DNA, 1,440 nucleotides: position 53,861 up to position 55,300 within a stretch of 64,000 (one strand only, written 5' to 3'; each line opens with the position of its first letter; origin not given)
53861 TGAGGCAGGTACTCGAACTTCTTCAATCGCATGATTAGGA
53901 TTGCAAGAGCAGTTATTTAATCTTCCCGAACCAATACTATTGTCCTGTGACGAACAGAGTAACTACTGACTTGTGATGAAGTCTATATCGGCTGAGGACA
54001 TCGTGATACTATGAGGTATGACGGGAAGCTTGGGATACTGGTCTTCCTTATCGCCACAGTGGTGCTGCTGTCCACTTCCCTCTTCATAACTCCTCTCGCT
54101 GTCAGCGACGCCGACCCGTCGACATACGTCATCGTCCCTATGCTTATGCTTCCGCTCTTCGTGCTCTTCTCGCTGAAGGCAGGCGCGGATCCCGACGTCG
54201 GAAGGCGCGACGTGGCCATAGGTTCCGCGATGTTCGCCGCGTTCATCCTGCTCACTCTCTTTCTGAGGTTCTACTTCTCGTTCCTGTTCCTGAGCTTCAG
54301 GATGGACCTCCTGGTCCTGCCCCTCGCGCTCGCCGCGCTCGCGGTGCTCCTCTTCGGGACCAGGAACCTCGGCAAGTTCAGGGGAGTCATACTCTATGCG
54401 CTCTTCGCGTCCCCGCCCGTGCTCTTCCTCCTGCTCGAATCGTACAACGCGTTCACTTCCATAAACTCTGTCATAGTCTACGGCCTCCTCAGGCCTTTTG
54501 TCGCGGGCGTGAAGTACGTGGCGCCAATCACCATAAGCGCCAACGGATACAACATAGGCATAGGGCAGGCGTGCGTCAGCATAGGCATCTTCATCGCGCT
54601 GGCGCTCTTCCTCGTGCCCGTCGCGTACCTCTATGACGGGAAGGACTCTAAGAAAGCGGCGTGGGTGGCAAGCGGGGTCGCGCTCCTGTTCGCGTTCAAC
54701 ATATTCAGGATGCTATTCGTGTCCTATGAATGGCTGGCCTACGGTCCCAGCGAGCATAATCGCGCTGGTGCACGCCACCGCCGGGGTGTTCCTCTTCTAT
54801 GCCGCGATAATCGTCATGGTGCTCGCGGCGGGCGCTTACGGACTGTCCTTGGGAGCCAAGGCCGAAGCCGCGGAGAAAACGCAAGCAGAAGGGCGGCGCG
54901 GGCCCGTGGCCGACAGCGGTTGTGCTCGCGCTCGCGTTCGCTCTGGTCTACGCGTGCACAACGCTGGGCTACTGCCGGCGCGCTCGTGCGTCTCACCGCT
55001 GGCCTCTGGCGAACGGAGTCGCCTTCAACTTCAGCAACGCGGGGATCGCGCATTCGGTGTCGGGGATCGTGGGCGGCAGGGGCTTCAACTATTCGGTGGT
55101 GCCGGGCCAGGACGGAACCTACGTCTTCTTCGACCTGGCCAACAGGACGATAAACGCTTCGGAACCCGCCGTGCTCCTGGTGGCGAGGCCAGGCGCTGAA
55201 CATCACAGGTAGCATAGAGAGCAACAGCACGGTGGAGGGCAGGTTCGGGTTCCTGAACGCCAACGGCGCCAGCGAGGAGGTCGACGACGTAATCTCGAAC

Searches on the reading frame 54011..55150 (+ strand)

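Call 65: search_protein_families(library=pfam, proteins=[window:54011-55150:+], max_evalue=0.0001)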
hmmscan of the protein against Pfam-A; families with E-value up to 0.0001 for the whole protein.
window:54011-55150:+ (380 aa): 1 family
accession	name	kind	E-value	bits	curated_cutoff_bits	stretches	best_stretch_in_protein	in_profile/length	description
PF09721.15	Exosortase_EpsH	-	2.1e-09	37.6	25.7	1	33-237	22-215/254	Transmembrane exosortase (Exosortase_EpsH)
